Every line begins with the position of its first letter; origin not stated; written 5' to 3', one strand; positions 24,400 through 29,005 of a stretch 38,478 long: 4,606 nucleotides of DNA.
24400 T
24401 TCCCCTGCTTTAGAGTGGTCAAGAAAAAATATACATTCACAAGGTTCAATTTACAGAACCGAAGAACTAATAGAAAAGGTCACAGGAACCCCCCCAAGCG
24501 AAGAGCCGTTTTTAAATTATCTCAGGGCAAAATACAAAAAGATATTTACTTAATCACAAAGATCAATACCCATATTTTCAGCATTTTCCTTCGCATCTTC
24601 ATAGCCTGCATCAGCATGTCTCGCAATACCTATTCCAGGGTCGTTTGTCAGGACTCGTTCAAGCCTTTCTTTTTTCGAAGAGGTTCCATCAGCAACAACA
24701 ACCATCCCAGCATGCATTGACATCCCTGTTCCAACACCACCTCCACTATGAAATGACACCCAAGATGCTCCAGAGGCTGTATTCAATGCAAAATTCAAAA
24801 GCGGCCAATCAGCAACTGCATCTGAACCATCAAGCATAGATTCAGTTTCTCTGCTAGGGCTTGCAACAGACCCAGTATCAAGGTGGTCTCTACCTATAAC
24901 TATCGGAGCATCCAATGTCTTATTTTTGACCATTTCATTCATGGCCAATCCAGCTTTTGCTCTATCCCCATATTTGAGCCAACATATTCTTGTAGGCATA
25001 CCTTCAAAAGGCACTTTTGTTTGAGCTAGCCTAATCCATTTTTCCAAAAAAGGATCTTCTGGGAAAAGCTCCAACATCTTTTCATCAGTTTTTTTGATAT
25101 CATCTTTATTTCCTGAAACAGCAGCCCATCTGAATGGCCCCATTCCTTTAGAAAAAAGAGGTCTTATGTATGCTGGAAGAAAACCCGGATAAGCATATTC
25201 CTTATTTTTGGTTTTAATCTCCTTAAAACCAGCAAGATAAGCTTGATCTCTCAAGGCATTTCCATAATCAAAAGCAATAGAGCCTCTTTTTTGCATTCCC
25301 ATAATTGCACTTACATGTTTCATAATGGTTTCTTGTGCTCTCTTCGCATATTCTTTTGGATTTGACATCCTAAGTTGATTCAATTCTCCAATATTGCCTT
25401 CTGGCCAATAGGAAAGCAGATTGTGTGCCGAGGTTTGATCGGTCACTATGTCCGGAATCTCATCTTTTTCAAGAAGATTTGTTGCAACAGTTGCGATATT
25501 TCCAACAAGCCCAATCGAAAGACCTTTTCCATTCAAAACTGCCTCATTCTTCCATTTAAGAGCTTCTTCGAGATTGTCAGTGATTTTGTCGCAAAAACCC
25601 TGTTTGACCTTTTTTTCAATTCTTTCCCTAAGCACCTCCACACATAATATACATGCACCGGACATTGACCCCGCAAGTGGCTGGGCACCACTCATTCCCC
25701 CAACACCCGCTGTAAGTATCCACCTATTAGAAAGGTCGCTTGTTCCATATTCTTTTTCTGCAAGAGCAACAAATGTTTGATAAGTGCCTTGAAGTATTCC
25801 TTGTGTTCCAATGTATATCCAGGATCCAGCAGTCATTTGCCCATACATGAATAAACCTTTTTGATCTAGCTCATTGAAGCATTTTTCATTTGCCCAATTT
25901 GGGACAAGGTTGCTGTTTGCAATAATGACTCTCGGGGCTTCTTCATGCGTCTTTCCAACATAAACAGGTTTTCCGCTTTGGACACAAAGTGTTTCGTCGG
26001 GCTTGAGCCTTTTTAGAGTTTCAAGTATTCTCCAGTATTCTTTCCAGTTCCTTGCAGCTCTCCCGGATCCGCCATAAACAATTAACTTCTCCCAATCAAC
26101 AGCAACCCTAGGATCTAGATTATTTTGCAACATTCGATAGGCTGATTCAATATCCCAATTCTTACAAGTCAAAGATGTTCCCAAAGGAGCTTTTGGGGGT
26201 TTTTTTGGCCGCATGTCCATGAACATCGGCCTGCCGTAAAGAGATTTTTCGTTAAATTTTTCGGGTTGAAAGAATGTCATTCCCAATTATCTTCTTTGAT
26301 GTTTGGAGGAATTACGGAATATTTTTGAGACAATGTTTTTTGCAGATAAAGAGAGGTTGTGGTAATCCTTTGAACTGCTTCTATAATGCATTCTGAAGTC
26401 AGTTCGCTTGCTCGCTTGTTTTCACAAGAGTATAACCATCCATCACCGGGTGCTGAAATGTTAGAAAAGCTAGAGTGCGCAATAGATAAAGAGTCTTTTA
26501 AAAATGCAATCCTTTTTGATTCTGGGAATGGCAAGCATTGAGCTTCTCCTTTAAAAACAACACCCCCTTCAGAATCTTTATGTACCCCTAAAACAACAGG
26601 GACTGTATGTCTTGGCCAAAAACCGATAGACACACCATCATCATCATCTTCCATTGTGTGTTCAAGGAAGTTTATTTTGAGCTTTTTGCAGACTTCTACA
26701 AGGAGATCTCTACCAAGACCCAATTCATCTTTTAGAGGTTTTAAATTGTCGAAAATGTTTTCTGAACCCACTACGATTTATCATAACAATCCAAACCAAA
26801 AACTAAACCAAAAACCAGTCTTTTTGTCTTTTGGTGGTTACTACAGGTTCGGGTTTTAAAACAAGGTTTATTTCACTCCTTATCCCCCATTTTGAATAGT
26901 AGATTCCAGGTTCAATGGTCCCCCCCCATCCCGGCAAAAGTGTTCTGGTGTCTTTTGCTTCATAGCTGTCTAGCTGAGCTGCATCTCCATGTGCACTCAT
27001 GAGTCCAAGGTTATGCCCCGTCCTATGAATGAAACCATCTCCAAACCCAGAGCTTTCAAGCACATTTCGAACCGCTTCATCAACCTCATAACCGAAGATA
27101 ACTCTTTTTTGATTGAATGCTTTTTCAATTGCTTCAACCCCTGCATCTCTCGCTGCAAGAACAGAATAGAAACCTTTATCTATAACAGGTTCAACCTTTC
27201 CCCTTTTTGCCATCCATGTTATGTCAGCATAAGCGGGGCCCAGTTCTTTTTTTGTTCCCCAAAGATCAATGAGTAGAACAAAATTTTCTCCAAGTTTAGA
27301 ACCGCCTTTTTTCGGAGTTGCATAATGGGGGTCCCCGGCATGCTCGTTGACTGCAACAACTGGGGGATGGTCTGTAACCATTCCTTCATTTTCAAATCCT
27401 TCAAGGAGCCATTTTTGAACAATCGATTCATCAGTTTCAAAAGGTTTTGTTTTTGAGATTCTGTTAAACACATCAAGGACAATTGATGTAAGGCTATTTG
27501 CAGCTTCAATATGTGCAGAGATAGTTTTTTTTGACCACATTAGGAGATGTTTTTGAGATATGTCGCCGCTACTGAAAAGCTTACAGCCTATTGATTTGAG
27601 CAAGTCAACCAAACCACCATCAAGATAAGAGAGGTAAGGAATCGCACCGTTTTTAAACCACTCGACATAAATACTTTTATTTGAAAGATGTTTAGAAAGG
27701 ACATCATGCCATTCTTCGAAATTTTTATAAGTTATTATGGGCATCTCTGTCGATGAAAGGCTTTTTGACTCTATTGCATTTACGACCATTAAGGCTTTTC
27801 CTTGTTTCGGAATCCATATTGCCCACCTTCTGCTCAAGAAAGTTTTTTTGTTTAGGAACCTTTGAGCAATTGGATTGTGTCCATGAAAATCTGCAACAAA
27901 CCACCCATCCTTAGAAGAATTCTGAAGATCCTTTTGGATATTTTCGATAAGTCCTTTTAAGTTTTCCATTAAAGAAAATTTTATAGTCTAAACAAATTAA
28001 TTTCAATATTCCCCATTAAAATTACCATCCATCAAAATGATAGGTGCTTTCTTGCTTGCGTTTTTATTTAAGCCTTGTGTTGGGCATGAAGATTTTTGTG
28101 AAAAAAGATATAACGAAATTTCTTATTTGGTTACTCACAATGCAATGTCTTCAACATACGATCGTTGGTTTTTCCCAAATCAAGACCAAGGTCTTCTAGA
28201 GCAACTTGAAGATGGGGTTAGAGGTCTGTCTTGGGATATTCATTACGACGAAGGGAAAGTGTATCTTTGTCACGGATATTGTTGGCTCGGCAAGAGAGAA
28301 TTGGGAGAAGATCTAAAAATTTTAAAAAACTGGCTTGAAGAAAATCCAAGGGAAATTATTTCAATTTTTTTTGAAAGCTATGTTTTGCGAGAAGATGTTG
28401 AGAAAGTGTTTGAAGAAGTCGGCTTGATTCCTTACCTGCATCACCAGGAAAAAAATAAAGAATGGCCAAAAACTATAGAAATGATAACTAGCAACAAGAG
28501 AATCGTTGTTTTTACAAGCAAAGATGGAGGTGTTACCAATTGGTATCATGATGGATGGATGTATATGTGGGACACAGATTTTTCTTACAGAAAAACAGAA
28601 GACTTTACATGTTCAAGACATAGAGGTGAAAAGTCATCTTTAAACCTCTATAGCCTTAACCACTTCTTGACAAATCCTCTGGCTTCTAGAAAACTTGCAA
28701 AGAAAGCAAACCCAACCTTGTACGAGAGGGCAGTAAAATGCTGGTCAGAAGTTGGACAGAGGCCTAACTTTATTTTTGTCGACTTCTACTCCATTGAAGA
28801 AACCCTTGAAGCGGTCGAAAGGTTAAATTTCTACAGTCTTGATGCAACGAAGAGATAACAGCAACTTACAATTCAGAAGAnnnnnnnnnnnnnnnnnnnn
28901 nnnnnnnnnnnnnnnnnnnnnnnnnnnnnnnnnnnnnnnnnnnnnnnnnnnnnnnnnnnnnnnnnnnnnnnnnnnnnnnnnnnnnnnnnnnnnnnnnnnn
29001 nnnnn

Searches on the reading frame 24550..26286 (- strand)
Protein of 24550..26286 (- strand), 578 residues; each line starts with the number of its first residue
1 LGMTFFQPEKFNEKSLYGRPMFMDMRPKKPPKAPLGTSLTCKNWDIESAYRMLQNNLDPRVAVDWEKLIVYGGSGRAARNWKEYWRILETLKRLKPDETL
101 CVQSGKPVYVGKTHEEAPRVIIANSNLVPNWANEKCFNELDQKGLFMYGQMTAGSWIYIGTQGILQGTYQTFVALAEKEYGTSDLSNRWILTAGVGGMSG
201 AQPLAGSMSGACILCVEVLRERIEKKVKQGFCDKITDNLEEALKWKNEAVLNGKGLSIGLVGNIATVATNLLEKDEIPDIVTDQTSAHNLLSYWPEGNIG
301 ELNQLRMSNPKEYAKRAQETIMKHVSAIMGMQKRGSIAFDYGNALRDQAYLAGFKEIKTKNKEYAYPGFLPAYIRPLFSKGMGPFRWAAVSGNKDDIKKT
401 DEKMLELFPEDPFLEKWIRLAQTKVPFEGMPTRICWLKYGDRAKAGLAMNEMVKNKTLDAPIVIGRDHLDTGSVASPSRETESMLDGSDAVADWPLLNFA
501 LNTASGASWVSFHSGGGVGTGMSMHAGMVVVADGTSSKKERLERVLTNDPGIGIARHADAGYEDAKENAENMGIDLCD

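Call 24: search_protein_families(library=pfam, proteins=[window:24550-26286:-], max_evalue=0.001)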
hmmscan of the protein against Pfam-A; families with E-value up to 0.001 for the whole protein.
window:24550-26286:- (578 aa): 3 families
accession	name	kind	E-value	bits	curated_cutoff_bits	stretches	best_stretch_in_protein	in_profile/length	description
PF17392.7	Urocanase_C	-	3.7e-87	291.3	23.6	1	376-570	1-195/196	Urocanase C-terminal domain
PF01175.24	Urocanase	-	3.2e-74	249.5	23.2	1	160-373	1-209/209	Urocanase Rossmann-like domain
PF17391.7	Urocanase_N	-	3.5e-53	179.2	23.2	1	32-157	2-127/127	Urocanase N-terminal domain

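Call 66: find_related_loci(query=window:24550-26286:-, collection=genome_contigs, flank=1000)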
Query window:24550-26286:- (578 aa) in genome_contigs; peptide patterns used: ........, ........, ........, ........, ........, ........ (x = any residue, [..] = any of these).
35 stretches matched a pattern; 1 encode a relative of the query (tblastn E <= 1e-3); 1 distinct loci.
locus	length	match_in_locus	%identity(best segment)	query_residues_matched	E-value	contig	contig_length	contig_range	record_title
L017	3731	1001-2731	86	1-578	0e+0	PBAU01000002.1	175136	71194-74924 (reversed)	MAG: bacterium isolate SP4379 161638, whole genome shotgun sequence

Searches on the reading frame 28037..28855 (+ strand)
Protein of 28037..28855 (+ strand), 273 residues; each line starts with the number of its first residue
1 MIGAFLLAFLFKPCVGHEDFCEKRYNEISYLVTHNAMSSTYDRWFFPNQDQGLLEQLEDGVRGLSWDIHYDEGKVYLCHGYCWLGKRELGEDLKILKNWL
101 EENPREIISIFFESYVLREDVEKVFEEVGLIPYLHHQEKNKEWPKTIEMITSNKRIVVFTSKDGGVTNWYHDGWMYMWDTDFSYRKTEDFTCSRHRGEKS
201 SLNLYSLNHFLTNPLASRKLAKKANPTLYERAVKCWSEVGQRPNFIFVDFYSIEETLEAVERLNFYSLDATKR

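Call 24: search_protein_families(library=pfam, proteins=[window:28037-28855:+], max_evalue=0.001)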
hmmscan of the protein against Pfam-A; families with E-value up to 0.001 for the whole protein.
window:28037-28855:+ (273 aa): 0 families

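Call 100: search_protein_families(library=pfam, proteins=[window:28037-28855:+], max_evalue=1)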
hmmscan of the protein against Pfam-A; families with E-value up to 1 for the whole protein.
window:28037-28855:+ (273 aa): 3 families
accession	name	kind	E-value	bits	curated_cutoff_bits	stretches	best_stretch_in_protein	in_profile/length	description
PF00388.25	PI-PLC-X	-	0.0015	18.7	23.1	1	36-124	15-104/144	Phosphatidylinositol-specific phospholipase C, X domain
PF00076.28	RRM_1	-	0.065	13.6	20.7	1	240-269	36-65/70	RNA recognition motif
PF14528.11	LAGLIDADG_3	-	0.13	12.9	22.5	1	108-161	26-79/82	LAGLIDADG-like domain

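Call 101: search_solved_structures(query=window:28037-28855:+, max_evalue=1)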
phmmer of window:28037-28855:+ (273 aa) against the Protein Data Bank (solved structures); distinct sequences matched with E-value up to 1: 1.
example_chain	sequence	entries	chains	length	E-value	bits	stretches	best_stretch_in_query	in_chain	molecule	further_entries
1fyh_A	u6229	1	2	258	0.49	12.5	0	93-115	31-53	Interferon gamma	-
